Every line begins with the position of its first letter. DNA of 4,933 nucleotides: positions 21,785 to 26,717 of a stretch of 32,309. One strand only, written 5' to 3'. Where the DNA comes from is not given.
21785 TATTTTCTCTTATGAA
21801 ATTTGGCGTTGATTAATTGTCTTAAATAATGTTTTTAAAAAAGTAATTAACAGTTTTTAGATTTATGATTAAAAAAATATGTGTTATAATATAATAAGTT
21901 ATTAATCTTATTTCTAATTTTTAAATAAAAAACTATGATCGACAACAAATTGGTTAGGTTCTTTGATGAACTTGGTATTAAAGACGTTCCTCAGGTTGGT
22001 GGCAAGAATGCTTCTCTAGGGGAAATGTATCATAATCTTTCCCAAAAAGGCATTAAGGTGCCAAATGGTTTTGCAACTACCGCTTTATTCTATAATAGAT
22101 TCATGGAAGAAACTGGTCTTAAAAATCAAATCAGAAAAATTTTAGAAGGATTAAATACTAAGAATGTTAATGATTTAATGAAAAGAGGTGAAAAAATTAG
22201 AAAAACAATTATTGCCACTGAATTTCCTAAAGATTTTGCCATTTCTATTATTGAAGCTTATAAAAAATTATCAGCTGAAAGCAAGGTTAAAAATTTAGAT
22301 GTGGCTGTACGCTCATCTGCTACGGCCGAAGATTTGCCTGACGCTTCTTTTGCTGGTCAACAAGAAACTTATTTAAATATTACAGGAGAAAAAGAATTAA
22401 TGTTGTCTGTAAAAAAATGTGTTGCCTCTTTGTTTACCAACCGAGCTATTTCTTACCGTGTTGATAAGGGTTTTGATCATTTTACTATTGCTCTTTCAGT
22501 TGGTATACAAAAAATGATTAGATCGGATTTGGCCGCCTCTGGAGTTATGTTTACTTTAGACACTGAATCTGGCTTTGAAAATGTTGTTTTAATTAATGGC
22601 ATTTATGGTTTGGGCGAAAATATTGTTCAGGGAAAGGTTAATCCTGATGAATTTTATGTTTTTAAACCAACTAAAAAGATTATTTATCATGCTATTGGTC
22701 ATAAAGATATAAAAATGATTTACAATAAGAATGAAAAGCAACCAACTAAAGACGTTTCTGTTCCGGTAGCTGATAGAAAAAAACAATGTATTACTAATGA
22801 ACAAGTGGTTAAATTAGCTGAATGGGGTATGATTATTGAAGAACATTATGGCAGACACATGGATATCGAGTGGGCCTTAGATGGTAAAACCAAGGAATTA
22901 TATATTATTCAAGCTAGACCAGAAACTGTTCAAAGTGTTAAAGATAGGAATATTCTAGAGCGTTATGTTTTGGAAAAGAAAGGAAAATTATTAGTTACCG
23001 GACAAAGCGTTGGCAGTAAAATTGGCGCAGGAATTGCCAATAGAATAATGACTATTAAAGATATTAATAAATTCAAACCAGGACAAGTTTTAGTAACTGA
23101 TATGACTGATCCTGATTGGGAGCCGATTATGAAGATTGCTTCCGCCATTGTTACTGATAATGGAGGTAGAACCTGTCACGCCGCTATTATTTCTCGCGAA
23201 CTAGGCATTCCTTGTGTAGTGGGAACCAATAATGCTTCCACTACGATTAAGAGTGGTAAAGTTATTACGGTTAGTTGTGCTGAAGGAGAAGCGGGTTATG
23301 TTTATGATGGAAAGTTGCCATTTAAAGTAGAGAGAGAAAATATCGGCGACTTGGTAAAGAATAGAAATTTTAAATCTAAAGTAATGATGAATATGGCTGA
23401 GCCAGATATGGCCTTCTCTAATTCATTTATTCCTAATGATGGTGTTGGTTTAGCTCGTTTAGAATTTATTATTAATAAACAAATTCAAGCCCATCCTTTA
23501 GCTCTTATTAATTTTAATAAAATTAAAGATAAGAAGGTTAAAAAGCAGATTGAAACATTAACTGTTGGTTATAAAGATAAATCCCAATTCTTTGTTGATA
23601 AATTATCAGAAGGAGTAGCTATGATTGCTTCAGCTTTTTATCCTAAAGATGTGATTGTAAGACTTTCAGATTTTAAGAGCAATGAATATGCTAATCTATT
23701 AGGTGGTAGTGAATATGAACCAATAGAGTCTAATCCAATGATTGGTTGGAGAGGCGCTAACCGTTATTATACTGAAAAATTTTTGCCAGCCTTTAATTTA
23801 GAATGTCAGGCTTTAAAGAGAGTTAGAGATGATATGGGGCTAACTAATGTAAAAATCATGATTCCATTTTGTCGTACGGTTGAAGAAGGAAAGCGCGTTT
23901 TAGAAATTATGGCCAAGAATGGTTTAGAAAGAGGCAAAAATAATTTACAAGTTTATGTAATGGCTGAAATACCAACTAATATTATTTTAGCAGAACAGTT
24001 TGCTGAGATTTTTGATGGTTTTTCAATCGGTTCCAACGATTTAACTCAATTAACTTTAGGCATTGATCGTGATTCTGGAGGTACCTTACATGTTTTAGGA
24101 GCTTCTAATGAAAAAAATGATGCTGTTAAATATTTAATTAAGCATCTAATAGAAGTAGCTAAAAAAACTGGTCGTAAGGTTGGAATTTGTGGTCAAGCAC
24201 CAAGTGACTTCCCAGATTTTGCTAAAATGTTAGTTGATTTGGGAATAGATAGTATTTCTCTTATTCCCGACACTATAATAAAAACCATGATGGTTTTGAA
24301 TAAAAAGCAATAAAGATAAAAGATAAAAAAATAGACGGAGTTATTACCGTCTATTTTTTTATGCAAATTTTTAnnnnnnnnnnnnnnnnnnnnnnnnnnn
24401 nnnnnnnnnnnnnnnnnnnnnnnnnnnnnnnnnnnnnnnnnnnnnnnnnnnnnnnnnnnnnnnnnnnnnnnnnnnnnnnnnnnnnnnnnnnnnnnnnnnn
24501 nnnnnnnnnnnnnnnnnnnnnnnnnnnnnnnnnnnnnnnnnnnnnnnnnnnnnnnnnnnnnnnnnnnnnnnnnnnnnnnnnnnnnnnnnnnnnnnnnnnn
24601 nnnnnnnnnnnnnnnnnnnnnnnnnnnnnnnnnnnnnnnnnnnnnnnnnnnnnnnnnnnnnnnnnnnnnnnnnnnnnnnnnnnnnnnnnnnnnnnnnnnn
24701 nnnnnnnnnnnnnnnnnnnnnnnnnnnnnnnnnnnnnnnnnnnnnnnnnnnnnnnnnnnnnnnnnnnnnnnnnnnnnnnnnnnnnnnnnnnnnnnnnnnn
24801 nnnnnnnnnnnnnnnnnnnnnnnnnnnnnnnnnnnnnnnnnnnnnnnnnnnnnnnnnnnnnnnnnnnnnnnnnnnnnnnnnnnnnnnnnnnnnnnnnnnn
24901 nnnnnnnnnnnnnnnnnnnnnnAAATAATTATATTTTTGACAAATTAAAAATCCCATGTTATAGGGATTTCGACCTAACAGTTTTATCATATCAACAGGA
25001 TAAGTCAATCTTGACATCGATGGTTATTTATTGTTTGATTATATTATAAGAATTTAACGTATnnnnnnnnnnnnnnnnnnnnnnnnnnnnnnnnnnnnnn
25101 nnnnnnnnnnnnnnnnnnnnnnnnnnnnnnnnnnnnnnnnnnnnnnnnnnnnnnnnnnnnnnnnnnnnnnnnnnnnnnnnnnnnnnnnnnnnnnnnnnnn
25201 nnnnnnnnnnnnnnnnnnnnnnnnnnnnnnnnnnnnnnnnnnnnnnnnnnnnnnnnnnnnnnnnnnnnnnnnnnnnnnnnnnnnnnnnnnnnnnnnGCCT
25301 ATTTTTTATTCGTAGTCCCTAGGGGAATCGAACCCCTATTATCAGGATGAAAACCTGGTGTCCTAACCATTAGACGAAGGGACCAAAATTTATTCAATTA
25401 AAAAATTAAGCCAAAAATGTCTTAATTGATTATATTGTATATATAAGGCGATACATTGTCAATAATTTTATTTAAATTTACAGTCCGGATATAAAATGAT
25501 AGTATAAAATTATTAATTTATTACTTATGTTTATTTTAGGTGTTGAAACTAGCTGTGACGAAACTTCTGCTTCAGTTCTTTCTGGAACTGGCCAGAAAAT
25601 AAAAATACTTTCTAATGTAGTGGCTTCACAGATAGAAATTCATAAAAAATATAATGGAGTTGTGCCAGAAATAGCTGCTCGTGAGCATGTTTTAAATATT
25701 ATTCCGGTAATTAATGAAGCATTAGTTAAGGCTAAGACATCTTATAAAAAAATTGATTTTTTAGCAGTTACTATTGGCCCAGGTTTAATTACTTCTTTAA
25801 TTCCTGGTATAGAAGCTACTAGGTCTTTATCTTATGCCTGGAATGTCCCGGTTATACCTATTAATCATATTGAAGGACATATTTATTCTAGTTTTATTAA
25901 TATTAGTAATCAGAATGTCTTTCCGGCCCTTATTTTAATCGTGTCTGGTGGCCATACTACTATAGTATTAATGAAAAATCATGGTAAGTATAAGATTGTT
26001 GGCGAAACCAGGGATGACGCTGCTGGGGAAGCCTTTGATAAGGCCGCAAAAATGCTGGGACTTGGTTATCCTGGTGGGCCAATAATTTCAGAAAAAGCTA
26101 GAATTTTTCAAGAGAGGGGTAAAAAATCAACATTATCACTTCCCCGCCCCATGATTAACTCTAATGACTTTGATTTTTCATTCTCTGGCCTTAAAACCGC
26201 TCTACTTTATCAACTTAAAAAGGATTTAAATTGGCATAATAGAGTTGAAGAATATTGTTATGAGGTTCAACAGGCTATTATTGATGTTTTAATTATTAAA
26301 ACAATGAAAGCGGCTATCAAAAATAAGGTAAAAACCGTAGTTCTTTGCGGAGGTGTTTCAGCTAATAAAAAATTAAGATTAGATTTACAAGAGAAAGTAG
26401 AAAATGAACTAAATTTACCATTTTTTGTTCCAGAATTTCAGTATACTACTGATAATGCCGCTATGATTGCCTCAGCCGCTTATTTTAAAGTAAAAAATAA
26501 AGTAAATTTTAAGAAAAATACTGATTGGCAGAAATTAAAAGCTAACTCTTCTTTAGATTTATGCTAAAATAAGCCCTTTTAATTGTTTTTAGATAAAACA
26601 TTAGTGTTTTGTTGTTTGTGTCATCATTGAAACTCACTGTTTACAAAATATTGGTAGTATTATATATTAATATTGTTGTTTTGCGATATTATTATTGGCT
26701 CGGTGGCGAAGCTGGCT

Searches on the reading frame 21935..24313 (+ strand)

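Call 21: search_protein_families(library=pfam, proteins=[window:21935-24313:+], max_evalue=0.00001)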
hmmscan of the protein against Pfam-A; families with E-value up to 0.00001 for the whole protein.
window:21935-24313:+ (792 aa): 3 families
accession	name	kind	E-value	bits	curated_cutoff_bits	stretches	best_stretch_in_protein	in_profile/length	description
PF01326.24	PPDK_N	-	3.6e-125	418.1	27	1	19-338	2-317/328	Pyruvate phosphate dikinase, AMP/ATP-binding domain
PF02896.24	PEP-utilizers_C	-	2e-57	195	22.8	1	479-789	18-289/293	PEP-utilising enzyme, PEP-binding domain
PF00391.29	PEP-utilizers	-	2.9e-26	91.3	23.1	1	380-451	1-72/72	PEP-utilising enzyme, mobile domain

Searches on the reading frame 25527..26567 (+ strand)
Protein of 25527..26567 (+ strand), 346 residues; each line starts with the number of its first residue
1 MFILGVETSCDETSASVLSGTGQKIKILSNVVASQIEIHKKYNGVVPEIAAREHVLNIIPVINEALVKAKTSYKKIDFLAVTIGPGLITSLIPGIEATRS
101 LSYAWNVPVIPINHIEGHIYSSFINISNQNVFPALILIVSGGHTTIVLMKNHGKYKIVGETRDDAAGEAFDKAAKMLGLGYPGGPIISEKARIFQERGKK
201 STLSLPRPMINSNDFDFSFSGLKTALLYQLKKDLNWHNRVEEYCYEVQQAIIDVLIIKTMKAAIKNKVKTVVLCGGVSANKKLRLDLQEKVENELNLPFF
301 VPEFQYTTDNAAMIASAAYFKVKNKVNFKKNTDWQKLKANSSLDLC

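Call 22: search_protein_families(library=pfam, proteins=[window:25527-26567:+], max_evalue=0.00001)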
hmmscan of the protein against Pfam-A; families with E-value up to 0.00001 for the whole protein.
window:25527-26567:+ (346 aa): 2 families
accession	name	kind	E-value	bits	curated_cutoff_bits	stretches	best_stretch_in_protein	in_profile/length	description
PF00814.31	TsaD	-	7.4e-88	295.1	24.8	1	26-315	1-263/264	tRNA N6-adenosine threonylcarbamoyltransferase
PF22521.2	HypF_C_2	-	5.3e-06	26.8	27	1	225-294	151-220/241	Carbamoyltransferase, Kae1-like Domain, second subdomain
